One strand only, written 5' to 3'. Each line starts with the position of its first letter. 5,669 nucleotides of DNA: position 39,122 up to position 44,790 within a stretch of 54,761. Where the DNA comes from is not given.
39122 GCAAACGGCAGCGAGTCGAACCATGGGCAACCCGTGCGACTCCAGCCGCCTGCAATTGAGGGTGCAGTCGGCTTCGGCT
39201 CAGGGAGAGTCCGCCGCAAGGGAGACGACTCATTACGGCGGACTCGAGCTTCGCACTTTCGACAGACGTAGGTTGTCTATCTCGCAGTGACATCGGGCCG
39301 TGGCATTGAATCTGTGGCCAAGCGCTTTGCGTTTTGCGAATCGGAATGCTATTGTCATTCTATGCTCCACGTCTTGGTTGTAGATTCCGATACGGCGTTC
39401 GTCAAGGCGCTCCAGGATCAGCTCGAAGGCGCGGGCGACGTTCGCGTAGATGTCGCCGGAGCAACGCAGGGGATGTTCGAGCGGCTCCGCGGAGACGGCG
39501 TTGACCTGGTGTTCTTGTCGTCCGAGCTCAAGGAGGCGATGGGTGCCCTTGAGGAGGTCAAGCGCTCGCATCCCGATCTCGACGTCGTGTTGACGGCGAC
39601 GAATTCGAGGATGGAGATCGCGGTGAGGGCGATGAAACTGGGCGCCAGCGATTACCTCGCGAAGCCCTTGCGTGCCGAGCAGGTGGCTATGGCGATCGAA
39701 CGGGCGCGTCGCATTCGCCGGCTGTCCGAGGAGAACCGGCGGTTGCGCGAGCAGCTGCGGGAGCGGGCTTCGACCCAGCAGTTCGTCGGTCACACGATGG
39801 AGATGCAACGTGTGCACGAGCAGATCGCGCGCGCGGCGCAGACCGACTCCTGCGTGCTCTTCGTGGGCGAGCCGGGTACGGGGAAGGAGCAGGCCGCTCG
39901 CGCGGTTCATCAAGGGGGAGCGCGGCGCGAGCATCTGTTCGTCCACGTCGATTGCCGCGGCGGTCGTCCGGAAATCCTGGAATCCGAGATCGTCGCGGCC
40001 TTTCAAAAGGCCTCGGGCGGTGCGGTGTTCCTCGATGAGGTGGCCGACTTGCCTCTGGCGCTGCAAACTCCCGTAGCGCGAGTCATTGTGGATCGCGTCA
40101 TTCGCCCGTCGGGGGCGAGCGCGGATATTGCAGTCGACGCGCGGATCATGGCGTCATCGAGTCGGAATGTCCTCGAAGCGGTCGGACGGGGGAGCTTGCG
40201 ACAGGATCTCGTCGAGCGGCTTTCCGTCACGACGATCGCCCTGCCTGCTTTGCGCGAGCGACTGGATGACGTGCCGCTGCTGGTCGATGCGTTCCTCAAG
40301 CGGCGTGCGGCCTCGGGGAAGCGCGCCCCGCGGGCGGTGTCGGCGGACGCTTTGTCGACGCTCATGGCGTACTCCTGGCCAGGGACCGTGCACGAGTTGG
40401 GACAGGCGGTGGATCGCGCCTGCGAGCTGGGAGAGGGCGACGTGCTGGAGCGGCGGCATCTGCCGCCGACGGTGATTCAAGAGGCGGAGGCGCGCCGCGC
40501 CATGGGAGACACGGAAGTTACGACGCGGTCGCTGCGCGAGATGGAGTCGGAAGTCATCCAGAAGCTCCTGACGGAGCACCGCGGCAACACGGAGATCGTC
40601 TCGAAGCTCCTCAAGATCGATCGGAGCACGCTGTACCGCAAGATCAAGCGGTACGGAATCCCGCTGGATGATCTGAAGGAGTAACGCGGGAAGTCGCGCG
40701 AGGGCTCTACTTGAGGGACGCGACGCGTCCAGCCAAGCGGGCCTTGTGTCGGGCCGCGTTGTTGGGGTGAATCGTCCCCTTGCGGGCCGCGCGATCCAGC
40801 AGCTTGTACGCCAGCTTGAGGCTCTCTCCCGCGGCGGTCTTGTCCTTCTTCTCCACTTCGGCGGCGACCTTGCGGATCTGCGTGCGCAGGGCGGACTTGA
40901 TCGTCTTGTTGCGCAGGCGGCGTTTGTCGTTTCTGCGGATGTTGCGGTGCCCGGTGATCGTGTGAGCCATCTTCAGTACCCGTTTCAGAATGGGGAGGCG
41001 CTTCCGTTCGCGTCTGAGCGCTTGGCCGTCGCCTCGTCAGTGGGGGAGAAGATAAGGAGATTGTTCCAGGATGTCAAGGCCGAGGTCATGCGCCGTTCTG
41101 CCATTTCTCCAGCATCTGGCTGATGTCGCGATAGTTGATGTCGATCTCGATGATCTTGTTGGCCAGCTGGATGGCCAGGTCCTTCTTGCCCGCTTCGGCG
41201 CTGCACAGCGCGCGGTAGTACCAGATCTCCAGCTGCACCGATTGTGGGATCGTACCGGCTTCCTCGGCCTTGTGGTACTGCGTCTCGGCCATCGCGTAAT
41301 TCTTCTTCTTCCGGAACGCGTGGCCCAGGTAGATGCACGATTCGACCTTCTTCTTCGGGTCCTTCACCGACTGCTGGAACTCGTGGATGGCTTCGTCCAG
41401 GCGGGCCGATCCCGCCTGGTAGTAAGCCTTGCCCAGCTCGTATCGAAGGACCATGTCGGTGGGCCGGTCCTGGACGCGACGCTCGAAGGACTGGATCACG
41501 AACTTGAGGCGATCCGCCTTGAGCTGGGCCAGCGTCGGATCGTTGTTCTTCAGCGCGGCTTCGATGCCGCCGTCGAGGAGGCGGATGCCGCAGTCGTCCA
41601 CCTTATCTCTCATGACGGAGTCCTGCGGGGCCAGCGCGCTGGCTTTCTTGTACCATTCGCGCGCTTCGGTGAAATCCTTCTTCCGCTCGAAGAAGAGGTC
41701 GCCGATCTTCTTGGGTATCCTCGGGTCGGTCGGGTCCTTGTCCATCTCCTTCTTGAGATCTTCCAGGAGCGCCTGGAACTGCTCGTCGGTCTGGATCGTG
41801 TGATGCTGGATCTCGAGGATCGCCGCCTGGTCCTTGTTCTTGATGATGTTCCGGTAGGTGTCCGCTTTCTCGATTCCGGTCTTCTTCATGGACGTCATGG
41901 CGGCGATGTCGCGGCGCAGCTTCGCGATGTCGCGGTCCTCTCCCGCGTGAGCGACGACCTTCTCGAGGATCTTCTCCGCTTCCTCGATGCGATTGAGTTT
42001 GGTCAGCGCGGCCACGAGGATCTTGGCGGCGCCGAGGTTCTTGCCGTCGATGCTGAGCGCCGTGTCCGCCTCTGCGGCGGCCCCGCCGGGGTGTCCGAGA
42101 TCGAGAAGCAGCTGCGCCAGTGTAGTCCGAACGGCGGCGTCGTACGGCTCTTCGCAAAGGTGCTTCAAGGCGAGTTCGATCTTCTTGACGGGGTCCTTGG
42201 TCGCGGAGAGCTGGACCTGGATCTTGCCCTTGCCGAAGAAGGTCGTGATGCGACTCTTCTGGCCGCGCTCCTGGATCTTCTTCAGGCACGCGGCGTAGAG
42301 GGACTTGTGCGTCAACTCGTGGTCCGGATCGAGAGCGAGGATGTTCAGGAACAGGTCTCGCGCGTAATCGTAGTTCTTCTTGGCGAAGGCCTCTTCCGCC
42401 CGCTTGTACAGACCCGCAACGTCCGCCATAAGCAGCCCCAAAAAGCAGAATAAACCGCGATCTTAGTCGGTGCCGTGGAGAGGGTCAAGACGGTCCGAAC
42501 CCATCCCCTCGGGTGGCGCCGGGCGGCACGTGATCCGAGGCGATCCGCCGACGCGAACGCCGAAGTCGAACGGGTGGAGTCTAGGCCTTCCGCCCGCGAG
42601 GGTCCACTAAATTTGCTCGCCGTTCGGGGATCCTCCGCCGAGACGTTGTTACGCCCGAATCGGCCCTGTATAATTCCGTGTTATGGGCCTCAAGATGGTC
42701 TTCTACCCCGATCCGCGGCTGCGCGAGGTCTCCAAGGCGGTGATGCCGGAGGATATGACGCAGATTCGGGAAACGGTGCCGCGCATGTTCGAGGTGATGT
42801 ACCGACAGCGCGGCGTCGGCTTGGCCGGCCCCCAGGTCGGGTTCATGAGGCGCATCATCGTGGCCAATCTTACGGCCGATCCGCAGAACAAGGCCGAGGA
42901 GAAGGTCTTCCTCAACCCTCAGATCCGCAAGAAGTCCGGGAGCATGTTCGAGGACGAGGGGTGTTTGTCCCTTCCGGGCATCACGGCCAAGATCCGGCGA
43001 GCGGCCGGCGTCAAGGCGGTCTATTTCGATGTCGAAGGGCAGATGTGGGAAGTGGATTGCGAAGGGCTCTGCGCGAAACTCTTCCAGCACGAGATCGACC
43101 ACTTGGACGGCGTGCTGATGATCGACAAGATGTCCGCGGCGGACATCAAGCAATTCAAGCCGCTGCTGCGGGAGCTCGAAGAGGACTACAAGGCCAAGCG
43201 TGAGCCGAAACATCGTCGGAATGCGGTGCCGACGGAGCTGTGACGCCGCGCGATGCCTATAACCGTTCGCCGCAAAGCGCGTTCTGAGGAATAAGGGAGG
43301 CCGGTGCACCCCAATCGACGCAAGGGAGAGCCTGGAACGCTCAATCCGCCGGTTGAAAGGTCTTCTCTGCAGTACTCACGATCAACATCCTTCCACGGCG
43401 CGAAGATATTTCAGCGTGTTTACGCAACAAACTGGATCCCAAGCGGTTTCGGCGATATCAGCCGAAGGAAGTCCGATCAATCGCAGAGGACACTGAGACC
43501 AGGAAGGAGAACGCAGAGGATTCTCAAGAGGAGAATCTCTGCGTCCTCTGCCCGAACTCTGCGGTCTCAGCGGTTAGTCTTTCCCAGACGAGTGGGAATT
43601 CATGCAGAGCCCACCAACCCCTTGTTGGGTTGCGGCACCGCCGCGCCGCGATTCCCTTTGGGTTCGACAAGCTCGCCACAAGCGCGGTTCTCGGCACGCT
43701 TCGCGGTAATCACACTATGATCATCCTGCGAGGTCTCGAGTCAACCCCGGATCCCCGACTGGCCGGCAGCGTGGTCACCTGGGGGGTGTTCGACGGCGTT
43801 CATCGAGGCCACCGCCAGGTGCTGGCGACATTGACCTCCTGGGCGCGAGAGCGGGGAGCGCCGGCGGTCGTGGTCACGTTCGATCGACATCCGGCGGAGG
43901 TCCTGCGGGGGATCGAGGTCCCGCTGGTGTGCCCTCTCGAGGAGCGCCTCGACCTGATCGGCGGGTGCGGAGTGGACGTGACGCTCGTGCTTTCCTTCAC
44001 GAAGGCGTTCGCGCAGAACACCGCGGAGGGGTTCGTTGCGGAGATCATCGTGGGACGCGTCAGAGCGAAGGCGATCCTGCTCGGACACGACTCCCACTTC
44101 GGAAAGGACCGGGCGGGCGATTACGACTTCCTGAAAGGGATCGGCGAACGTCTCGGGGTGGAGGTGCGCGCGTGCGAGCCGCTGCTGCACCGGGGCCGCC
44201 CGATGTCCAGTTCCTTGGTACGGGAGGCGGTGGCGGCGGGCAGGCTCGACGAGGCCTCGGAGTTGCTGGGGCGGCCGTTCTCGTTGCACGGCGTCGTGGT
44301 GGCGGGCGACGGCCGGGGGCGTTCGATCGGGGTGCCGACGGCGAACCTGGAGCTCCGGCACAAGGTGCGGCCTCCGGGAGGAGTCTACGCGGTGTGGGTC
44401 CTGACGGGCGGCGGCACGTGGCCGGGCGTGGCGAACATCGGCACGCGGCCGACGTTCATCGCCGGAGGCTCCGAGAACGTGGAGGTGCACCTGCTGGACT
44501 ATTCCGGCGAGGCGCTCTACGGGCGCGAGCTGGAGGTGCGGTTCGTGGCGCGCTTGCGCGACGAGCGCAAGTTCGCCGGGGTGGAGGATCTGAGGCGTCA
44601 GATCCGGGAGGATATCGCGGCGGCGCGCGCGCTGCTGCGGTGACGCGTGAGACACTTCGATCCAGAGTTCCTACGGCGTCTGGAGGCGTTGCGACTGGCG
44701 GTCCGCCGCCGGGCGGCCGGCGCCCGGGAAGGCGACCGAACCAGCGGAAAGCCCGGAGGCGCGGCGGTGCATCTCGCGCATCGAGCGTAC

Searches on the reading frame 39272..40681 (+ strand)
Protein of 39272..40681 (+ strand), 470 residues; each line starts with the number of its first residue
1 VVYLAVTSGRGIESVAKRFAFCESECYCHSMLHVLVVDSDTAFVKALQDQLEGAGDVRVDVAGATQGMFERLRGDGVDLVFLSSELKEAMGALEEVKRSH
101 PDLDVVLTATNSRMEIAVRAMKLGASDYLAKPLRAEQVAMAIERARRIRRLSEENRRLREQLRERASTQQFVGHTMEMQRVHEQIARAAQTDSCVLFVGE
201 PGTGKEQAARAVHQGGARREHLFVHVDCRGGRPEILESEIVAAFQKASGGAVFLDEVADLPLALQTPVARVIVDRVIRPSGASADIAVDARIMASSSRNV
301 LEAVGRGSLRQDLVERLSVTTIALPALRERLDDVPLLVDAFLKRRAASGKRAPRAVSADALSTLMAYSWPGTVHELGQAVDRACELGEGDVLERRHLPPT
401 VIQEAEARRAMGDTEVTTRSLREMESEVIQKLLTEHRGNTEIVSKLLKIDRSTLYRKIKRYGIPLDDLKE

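Call 55: search_protein_families(library=pfam, proteins=[window:39272-40681:+], max_evalue=0.00001)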
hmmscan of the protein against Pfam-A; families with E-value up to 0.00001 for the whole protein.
window:39272-40681:+ (470 aa): 5 families
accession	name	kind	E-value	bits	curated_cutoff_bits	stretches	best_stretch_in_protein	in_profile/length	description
PF00158.32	Sigma54_activat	-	3.4e-32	111.9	20.2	1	172-322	2-167/168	Sigma-54 interaction domain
PF25601.1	AAA_lid_14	-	1.7e-18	66.7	27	1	328-408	1-81/87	AAA+ ATPase lid domain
PF14532.12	Sigma54_activ_2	-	2.5e-16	60.6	25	1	172-327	1-138/138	Sigma-54 interaction domain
PF00072.30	Response_reg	-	3e-13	50.4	30.2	1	34-142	1-110/111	Response regulator receiver domain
PF02954.25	HTH_8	-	2.7e-10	40.2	22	1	420-461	1-42/42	Bacterial regulatory protein, Fis family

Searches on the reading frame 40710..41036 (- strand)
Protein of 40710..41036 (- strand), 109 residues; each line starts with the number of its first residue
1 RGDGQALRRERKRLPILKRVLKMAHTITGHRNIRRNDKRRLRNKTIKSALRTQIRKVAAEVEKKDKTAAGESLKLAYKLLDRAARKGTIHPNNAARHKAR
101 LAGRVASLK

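Call 55: search_protein_families(library=pfam, proteins=[window:40710-41036:-], max_evalue=0.00001)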
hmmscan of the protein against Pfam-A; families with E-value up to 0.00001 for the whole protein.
window:40710-41036:- (109 aa): 1 family
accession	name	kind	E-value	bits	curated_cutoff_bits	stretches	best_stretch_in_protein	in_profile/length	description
PF01649.23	Ribosomal_S20p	-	4.7e-23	82.1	29.5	1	30-105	7-82/83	Ribosomal protein S20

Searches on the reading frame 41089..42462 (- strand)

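Call 55: search_protein_families(library=pfam, proteins=[window:41089-42462:-], max_evalue=0.00001)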
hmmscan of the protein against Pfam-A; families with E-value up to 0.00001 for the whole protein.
window:41089-42462:- (458 aa): 8 families
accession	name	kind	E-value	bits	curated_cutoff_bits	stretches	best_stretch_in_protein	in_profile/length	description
PF07719.23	TPR_2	-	2.3e-17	62.1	27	0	17-48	3-34/34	Tetratricopeptide repeat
PF14559.12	TPR_19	-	3.1e-13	50.3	25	1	119-185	1-67/68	Tetratricopeptide repeat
PF13432.12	TPR_16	-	8.3e-13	49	32.7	0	379-441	3-61/65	Tetratricopeptide repeat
PF13428.12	TPR_14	-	6.4e-12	45.3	23.5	0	146-181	4-39/44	Tetratricopeptide repeat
PF00515.34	TPR_1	-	5.9e-10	39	27.8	0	374-399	2-27/34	Tetratricopeptide repeat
PF13424.12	TPR_12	-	1.7e-08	35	30.1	0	376-441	4-75/77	Tetratricopeptide repeat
PF13181.12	TPR_8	-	3.7e-07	30.2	25.7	0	257-281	11-34/34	Tetratricopeptide repeat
PF13414.12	TPR_11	-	6e-06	26.3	26.8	0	254-281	1-27/42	TPR repeat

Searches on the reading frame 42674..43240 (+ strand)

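Call 55: search_protein_families(library=pfam, proteins=[window:42674-43240:+], max_evalue=0.00001)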
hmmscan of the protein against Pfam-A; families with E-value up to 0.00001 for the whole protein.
window:42674-43240:+ (189 aa): 1 family
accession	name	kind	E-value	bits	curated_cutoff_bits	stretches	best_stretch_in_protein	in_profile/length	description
PF01327.26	Pep_deformylase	-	3.8e-43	147.2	22.8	1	7-156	3-153/156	Polypeptide deformylase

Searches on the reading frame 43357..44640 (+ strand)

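Call 55: search_protein_families(library=pfam, proteins=[window:43357-44640:+], max_evalue=0.00001)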
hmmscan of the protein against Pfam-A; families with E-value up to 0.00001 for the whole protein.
window:43357-44640:+ (428 aa): 2 families
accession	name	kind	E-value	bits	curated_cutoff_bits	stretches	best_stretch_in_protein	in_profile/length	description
PF06574.18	FAD_syn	-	1.3e-41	142.5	27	1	136-286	6-157/158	FAD synthetase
PF01687.23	Flavokinase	-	5.8e-41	140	19.6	1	304-427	1-124/124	Riboflavin kinase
